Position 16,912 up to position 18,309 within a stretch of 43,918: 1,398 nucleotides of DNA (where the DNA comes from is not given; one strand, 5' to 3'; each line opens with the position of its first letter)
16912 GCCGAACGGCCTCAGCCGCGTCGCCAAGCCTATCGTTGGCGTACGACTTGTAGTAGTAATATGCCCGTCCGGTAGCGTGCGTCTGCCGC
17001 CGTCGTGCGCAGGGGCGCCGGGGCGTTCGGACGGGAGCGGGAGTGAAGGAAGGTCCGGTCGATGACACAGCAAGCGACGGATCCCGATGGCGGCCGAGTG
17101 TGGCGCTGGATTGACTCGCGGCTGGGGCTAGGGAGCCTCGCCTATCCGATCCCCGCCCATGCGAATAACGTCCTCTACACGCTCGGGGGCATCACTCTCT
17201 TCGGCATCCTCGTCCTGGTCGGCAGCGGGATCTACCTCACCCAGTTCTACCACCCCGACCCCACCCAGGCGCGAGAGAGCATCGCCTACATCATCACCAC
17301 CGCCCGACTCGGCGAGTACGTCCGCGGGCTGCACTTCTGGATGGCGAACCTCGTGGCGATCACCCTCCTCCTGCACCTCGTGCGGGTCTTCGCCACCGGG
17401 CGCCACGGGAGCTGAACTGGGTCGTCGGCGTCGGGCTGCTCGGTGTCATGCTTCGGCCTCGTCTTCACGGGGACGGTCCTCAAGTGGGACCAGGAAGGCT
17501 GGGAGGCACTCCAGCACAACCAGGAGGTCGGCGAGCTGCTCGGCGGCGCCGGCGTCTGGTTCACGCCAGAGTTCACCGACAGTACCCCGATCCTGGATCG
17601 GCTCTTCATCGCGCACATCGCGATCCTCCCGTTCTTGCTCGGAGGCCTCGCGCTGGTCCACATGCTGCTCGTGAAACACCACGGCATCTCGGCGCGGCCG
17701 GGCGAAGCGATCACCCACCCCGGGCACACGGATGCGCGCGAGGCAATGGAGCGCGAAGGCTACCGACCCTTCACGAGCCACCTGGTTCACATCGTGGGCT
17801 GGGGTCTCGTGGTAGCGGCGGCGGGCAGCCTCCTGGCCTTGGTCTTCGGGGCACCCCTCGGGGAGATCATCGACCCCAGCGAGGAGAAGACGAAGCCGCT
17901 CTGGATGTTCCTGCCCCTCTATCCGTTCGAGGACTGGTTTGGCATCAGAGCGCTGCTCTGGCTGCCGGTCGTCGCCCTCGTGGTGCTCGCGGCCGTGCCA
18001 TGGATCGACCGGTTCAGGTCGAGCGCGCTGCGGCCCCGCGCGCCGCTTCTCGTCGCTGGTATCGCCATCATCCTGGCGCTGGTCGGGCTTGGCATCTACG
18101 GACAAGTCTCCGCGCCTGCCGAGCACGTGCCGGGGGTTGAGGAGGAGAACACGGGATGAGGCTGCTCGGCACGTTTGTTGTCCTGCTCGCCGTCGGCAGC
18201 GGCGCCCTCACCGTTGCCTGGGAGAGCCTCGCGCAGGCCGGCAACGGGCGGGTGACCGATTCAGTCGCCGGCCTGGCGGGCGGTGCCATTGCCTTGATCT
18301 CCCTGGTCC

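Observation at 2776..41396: One AT-rich dyad, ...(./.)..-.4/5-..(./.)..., sits in front of almost every transcription unit (15 copies)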

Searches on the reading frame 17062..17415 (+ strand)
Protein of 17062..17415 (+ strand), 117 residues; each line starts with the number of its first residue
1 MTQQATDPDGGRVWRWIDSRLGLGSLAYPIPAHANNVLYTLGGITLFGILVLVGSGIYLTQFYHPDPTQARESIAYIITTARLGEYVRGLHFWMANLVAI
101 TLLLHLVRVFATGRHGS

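Call 11: search_protein_families(library=pfam, proteins=[window:17062-17415:+])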
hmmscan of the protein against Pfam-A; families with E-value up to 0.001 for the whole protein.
window:17062-17415:+ (117 aa): 3 families
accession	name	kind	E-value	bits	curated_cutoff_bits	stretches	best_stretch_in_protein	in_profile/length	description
PF00033.24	Cytochrome_B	-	1.4e-13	51.5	27.2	1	31-113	7-88/189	Cytochrome b/b6/petB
PF01292.26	Ni_hydr_CYTB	-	0.00074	19.8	30.1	1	35-110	98-163/179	Prokaryotic cytochrome b561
PF14358.11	DUF4405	-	0.00095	20.1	26.7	0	44-107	5-63/66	Domain of unknown function (DUF4405)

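Call 57: find_encoding_contigs(protein=window:17062-17415:+, flank=10000, max_places=3)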
Protein window:17062-17415:+ (117 aa): 24 contigs read that carry it; 3 places shown.
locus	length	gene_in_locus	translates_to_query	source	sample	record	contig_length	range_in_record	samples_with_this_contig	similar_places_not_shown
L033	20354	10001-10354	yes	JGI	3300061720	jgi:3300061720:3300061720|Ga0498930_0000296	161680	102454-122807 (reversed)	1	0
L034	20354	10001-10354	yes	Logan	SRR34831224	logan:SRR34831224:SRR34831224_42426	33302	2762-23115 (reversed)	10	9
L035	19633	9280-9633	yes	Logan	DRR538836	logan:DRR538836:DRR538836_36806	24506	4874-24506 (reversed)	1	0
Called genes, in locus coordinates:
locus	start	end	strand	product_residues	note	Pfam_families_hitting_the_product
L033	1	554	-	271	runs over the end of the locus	-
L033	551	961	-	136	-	PF01978:TrmB (weak), PF03965:Penicillinase_R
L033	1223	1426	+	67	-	PF09851:SHOCT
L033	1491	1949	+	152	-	PF13473:Cupredoxin_1, PF00127:Copper-bind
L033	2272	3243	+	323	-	PF00365:PFK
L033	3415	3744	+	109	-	-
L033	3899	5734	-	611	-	PF04945:YHS, PF00343:Phosphorylase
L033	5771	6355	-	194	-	PF00582:Usp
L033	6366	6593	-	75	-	PF11154:DUF2934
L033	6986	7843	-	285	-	PF00582:Usp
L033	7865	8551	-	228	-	PF07681:DoxX (weak)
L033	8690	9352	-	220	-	PF03976:PPK2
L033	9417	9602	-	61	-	-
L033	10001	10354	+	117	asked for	PF00033:Cytochrome_B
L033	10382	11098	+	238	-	PF13631:Cytochrom_B_N_2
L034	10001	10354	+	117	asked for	PF00033:Cytochrome_B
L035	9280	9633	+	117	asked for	PF00033:Cytochrome_B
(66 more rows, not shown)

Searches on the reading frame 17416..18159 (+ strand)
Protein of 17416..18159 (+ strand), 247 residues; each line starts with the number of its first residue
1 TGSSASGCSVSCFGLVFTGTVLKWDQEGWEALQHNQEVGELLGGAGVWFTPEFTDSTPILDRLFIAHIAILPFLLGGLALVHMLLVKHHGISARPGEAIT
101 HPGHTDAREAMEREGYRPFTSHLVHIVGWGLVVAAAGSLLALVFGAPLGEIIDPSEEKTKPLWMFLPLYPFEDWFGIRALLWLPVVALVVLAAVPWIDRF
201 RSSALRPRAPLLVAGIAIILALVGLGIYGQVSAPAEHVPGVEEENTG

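Call 12: search_protein_families(library=pfam, proteins=[window:17448-18140:+])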
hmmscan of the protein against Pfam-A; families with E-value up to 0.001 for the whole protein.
window:17448-18140:+ (230 aa): 0 families

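Call 55: search_protein_families(library=pfam, max_evalue=0.1, proteins=[window:17416-18159:+])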
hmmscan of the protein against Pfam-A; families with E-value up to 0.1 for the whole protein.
window:17416-18159:+ (247 aa): 3 families
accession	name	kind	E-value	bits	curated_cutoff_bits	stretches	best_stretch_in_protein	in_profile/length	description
PF13631.11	Cytochrom_B_N_2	-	2.1e-10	41.3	27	1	14-97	40-127/169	Cytochrome b(N-terminal)/b6/petB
PF00033.24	Cytochrome_B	-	0.0047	17.2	27.2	1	16-89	112-188/189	Cytochrome b/b6/petB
PF00032.22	Cytochrom_B_C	-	0.014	16.1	20.7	1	159-233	11-86/102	Cytochrome b(C-terminal)/b6/petD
